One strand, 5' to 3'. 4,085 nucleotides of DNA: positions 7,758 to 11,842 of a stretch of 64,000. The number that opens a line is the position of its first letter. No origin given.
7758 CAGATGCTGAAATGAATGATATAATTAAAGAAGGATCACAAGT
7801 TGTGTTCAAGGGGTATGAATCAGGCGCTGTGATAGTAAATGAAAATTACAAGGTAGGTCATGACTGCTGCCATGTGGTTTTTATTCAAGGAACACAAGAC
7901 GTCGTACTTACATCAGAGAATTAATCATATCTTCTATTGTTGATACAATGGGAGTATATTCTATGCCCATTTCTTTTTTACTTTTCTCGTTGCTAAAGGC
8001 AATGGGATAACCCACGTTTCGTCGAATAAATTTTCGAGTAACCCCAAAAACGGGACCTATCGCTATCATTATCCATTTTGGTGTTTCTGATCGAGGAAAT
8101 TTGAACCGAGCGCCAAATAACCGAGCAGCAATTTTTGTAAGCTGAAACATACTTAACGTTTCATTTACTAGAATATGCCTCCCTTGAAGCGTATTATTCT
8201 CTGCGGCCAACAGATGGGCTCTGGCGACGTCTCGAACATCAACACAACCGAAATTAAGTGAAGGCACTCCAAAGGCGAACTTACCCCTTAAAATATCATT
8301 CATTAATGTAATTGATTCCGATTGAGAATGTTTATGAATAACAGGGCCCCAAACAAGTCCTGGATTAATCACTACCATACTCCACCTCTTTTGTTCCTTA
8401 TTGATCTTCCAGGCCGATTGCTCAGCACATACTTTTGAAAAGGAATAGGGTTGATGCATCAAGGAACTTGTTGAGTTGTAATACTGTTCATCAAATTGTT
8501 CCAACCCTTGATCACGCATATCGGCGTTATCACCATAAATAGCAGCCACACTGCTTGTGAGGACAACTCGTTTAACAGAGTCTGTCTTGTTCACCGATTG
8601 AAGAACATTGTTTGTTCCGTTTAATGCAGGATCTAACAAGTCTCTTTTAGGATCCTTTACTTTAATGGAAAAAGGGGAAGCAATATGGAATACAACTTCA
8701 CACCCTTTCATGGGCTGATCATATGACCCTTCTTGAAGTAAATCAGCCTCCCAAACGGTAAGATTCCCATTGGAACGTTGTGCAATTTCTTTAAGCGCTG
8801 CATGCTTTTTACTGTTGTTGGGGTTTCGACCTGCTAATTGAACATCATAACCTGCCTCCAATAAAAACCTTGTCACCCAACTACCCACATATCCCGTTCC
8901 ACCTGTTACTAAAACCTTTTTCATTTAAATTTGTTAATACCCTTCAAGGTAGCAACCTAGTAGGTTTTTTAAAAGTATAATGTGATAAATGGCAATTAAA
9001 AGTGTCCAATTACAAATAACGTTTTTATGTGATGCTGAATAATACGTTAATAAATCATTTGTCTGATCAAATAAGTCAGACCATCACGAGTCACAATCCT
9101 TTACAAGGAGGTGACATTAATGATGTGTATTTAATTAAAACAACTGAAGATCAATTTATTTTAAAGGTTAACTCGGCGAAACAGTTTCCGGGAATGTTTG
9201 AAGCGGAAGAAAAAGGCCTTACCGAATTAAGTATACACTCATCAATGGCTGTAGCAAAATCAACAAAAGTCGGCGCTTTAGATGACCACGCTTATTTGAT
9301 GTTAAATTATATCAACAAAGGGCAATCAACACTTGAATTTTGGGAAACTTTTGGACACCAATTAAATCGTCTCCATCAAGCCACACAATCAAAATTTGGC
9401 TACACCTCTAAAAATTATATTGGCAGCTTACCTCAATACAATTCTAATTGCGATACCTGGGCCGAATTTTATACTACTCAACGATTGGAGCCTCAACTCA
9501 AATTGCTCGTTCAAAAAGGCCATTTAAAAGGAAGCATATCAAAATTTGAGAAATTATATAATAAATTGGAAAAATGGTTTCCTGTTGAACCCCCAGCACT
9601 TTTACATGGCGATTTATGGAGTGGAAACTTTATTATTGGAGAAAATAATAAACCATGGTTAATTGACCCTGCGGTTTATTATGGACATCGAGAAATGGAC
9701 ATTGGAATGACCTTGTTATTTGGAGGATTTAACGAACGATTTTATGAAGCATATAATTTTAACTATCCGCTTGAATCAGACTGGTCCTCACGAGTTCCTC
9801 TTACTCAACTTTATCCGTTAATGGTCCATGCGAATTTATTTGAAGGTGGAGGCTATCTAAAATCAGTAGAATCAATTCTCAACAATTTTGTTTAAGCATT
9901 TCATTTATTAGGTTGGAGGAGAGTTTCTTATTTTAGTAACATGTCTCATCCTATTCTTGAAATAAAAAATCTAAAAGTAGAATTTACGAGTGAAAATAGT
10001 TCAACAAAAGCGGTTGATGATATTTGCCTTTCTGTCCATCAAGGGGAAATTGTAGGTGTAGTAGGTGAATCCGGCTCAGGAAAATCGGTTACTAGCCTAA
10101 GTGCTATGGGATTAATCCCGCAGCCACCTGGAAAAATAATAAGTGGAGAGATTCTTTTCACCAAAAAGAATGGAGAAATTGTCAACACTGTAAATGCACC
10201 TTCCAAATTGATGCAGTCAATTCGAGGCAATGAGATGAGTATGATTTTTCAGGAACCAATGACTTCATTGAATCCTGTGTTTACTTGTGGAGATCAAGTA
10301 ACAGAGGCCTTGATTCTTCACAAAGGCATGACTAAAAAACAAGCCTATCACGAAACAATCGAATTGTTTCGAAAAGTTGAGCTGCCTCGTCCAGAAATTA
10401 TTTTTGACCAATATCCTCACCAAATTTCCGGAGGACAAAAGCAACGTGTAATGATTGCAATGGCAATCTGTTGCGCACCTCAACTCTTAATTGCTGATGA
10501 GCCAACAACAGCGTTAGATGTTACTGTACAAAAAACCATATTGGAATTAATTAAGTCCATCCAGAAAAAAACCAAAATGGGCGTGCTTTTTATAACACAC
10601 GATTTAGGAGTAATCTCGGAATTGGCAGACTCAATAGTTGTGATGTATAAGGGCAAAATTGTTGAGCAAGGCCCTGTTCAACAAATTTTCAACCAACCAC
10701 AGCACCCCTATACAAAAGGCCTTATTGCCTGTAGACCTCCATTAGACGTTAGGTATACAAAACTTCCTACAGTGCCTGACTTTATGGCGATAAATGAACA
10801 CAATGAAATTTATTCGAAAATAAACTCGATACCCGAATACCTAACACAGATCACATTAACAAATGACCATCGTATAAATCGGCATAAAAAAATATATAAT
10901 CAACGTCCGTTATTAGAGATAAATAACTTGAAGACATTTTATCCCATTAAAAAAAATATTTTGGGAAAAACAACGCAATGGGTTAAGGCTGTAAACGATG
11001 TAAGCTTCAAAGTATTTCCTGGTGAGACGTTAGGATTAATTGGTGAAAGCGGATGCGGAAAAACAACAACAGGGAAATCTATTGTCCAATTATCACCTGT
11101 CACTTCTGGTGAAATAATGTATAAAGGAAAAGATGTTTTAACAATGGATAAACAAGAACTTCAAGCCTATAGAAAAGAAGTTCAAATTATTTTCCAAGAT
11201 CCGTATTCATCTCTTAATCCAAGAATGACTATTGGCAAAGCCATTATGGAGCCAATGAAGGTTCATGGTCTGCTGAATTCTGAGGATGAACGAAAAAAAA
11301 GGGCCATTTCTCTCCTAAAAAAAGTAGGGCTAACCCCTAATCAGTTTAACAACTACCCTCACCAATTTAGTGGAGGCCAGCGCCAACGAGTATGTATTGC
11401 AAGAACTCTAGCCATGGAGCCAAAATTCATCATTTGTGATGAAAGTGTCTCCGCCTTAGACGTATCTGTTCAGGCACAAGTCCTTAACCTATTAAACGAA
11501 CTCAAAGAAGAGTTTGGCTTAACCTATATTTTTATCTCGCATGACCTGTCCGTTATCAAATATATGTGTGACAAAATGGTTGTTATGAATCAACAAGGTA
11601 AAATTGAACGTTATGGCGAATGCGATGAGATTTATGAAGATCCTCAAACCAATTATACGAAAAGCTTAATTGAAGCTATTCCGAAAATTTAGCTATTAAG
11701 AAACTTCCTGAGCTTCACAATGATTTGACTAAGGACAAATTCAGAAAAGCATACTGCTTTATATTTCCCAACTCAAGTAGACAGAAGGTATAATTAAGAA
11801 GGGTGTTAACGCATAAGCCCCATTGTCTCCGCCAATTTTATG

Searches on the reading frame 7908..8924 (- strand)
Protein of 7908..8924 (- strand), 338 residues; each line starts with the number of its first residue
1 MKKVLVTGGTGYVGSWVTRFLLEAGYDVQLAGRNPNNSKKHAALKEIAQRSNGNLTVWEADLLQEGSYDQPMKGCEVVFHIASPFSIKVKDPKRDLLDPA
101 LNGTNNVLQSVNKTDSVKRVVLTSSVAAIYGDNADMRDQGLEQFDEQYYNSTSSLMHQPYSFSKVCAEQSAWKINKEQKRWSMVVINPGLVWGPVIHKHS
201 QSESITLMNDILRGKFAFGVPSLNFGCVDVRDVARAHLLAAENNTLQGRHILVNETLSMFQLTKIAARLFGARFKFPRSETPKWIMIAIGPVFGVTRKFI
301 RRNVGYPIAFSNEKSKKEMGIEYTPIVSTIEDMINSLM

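Call 52: search_protein_families(library=pfam, proteins=[window:7908-8924:-], max_evalue=0.00001)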
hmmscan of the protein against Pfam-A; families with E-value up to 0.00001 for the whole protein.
window:7908-8924:- (338 aa): 7 families
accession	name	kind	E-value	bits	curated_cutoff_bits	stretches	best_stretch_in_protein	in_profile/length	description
PF01370.27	Epimerase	-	2.5e-28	99.6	20.9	1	4-251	1-237/240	NAD dependent epimerase/dehydratase family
PF01073.25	3Beta_HSD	-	1.2e-19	70.9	22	1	5-243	1-231/280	3-beta hydroxysteroid dehydrogenase/isomerase family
PF16363.11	GDP_Man_Dehyd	-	5.7e-16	59.3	27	1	5-215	1-208/332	GDP-mannose 4,6 dehydratase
PF07993.18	NAD_binding_4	-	2.2e-13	50.4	20.1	1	6-206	1-217/258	Male sterility protein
PF05368.20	NmrA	-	1.4e-09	38.5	27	1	2-91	3-86/298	NmrA-like family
PF13460.12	NAD_binding_10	-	1.5e-09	38.4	27.2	1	8-134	1-106/184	NAD(P)H-binding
PF08659.16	KR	-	2.1e-07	31.5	22.6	1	4-133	3-144/180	KR domain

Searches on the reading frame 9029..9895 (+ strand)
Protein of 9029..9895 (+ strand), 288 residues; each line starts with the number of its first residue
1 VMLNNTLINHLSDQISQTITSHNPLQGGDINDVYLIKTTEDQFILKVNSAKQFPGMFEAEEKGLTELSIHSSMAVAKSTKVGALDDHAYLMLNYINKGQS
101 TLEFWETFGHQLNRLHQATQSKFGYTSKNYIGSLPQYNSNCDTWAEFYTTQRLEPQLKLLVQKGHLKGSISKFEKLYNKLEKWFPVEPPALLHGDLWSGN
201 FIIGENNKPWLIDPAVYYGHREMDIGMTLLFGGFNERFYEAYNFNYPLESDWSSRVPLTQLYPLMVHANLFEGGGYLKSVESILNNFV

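Call 52: search_protein_families(library=pfam, proteins=[window:9029-9895:+], max_evalue=0.00001)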
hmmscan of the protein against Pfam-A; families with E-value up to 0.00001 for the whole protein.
window:9029-9895:+ (288 aa): 2 families
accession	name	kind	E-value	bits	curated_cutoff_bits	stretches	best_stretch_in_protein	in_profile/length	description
PF03881.20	Fructosamin_kin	-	2.1e-78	263.9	22.4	1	7-286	5-284/288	Fructosamine kinase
PF01636.29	APH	-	5.6e-13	49.6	23.2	1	24-246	4-229/239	Phosphotransferase enzyme family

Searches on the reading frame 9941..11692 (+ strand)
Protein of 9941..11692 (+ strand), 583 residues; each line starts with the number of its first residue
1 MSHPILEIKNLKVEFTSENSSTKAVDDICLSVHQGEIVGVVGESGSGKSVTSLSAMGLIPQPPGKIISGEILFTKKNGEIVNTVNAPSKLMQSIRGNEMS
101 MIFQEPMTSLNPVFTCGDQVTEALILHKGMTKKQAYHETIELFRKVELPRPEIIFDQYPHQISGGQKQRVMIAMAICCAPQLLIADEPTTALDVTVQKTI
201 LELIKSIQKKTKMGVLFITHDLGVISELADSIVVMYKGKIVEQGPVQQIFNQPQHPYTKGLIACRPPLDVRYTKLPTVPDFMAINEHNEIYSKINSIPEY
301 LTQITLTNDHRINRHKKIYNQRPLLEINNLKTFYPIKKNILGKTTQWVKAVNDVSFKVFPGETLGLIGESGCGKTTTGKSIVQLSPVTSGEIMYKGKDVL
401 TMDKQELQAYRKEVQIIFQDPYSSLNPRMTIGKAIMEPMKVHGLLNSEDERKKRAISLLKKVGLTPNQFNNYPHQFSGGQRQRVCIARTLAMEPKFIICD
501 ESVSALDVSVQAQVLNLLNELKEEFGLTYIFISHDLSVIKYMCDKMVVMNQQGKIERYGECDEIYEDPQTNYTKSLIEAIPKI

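Call 52: search_protein_families(library=pfam, proteins=[window:9941-11692:+], max_evalue=0.00001)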
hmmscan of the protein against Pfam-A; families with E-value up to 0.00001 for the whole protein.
window:9941-11692:+ (583 aa): 4 families
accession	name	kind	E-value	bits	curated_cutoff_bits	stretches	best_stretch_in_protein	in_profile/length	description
PF00005.33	ABC_tran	-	2.7e-58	196.9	25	2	351-502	1-135/137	ABC transporter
PF02463.25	SMC_N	-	7.4e-16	58.7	40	1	363-552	26-215/220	RecF/RecN/SMC N terminal domain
PF08352.17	oligo_HPY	-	7.9e-14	52.2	27.1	1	241-280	1-40/65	Oligopeptide/dipeptide transporter, C-terminal region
PF13401.12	AAA_22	-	9.8e-06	26.3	27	0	366-532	10-121/130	AAA domain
